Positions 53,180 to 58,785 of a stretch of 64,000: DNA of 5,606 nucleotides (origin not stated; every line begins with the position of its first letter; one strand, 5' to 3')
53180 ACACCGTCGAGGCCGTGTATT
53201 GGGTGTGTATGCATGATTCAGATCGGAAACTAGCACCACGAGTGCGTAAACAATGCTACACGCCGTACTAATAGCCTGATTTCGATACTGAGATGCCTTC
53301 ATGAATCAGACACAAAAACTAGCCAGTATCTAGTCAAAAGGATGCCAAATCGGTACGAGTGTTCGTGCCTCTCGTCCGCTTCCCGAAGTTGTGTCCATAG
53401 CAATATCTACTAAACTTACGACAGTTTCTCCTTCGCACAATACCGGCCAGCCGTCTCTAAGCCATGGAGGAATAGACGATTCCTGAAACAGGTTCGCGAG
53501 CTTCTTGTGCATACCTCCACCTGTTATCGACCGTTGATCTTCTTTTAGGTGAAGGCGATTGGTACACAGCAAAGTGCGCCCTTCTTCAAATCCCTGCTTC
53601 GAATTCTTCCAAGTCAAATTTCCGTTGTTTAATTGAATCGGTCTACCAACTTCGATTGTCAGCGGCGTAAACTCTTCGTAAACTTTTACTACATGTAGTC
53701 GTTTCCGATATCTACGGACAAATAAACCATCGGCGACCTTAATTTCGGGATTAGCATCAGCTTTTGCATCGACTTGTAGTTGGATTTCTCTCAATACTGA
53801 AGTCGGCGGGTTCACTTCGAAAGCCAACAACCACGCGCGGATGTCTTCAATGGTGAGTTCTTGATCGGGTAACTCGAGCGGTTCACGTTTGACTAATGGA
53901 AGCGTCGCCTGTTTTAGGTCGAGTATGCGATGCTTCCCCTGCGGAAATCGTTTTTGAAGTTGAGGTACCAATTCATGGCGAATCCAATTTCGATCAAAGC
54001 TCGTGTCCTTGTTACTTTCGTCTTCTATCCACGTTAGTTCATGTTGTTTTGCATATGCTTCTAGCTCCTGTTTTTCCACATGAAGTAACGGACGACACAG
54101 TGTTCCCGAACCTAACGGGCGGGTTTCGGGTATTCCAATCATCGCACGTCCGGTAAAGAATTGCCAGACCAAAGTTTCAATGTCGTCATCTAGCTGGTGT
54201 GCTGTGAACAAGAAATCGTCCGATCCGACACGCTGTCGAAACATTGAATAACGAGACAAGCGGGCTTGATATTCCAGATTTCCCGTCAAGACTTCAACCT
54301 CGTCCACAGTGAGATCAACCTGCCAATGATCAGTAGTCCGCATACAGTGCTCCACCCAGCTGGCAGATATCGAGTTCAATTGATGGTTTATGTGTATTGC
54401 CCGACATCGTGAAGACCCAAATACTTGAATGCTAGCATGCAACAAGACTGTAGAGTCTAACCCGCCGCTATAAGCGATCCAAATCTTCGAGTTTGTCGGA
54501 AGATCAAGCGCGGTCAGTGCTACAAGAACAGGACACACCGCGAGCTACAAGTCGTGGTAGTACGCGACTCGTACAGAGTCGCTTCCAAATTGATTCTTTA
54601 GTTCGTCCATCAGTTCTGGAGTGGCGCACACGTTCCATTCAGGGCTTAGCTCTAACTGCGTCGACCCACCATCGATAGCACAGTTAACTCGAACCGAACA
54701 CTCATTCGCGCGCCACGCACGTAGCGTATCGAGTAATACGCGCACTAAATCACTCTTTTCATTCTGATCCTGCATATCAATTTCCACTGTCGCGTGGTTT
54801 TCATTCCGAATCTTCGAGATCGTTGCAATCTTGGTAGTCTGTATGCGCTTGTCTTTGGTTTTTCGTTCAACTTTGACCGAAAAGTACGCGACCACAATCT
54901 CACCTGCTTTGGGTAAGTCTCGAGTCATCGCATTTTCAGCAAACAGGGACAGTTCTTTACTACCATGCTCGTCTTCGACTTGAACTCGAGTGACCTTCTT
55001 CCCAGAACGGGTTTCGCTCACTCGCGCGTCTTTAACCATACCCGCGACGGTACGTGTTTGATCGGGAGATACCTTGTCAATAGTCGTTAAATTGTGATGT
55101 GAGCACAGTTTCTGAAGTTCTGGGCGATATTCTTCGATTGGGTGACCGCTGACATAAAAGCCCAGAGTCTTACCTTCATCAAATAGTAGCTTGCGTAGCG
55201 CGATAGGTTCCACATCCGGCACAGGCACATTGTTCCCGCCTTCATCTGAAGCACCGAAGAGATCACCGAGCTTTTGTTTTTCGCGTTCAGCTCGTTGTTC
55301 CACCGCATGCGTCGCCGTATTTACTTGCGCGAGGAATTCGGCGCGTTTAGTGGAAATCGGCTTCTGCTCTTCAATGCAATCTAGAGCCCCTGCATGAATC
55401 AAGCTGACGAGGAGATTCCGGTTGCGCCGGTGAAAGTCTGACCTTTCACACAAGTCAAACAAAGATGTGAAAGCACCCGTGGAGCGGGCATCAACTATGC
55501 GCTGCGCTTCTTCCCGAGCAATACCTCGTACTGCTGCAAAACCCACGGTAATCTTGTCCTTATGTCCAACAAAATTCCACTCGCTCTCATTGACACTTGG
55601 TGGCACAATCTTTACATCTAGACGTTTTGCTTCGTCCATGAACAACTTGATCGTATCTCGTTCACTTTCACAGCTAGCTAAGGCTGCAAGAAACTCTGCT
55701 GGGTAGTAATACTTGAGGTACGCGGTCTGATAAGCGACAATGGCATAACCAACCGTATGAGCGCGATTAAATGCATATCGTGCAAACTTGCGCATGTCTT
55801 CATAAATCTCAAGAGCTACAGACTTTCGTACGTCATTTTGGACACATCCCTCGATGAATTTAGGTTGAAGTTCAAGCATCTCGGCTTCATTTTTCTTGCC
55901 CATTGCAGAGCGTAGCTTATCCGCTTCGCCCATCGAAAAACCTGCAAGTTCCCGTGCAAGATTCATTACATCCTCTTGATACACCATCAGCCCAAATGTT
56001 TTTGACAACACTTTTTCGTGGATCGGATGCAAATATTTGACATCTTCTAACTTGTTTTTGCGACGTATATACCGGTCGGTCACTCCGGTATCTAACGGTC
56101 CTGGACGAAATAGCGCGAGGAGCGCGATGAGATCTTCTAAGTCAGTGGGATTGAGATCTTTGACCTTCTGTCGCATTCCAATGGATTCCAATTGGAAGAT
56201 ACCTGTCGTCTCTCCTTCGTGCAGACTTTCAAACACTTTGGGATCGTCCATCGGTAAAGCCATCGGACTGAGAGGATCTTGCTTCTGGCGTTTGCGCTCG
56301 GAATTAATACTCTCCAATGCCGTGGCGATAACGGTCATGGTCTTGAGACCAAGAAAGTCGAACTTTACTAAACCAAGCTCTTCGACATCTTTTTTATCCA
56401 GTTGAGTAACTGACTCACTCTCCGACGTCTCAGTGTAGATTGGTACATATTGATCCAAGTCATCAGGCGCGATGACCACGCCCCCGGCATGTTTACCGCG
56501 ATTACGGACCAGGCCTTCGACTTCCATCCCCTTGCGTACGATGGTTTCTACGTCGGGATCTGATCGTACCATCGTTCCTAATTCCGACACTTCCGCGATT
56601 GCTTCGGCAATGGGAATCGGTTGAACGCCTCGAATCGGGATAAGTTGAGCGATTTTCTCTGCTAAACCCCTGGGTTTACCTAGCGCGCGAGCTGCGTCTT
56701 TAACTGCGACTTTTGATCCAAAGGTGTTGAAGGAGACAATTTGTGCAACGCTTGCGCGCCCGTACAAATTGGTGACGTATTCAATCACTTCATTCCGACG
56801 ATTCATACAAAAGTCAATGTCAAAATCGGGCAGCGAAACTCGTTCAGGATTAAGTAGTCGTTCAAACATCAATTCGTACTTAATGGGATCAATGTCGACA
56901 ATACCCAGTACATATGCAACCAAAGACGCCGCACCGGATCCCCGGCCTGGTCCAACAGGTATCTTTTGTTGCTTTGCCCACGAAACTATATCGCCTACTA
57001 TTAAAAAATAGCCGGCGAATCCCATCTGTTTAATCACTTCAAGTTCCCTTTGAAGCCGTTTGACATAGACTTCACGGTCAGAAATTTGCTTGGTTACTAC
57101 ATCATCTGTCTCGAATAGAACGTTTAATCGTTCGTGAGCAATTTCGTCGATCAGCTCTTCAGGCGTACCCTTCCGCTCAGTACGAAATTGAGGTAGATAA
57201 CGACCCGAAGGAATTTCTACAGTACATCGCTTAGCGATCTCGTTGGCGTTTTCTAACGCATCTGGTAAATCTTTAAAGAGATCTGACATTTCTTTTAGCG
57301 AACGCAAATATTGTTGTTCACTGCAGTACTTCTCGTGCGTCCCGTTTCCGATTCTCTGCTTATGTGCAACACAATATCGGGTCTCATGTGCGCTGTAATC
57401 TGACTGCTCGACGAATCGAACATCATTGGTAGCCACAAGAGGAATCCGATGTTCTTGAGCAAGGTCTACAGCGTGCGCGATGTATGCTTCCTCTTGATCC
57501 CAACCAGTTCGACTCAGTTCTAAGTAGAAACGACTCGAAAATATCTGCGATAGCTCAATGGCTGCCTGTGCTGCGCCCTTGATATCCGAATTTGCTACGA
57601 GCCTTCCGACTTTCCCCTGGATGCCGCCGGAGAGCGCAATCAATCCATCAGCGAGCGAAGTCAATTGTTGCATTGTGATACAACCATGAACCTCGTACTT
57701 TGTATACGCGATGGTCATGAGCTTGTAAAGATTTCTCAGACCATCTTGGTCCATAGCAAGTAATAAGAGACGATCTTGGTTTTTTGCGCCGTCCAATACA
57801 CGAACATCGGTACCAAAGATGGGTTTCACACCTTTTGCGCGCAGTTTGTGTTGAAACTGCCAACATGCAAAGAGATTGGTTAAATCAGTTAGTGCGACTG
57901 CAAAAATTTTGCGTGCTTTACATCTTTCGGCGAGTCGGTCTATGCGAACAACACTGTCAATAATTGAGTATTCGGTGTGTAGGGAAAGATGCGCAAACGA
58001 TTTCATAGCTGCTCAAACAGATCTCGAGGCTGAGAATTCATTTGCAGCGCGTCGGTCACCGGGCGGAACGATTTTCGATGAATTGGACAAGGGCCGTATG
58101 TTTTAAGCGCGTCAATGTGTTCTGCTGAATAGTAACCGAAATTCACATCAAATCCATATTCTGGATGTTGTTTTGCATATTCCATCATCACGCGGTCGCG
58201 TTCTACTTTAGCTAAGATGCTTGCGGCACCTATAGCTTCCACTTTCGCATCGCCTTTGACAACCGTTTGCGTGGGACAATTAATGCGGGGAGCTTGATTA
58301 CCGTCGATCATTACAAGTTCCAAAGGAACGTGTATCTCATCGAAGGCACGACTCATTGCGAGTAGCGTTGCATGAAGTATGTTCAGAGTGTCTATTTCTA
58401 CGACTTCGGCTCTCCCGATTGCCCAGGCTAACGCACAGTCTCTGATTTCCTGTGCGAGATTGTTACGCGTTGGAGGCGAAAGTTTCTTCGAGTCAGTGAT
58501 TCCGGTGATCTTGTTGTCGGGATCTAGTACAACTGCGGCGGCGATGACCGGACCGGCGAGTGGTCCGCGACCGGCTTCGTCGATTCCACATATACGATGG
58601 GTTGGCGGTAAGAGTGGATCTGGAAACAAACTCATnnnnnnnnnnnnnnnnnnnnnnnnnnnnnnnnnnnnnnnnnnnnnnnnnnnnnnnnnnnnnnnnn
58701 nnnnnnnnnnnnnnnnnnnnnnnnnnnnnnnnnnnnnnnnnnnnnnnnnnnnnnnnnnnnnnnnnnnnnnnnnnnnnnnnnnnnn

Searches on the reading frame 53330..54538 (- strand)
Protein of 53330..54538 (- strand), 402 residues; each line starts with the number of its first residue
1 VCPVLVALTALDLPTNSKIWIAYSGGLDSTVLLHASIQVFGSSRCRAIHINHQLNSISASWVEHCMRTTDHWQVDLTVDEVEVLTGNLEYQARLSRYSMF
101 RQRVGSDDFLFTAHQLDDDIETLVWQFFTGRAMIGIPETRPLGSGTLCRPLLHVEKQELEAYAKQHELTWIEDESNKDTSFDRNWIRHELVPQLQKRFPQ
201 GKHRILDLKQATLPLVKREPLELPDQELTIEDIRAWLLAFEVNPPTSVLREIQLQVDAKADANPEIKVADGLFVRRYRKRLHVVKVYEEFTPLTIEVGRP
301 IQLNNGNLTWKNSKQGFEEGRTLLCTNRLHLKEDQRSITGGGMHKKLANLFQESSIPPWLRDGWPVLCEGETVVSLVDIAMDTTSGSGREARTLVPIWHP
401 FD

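Call 54: search_protein_families(library=pfam, proteins=[window:53330-54538:-], max_evalue=0.00001)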
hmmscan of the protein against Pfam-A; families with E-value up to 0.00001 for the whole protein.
window:53330-54538:- (402 aa): 3 families
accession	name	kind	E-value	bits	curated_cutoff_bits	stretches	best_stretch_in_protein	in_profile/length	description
PF01171.26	ATP_bind_3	-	4.7e-46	157.2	27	1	19-189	2-182/182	PP-loop family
PF11734.13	TilS_C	-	2.6e-12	46.4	22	1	334-385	10-62/74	TilS substrate C-terminal domain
PF09179.16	TilS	-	1.4e-06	28.9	21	1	233-282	18-67/67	TilS substrate binding domain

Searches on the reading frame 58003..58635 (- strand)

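Call 54: search_protein_families(library=pfam, proteins=[window:58003-58635:-], max_evalue=0.00001)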
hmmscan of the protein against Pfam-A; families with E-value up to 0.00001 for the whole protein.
window:58003-58635:- (210 aa): 1 family
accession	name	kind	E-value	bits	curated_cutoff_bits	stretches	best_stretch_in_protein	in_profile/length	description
PF01351.25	RNase_HII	-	1.1e-43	149.9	25.8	1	16-192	1-198/199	Ribonuclease HII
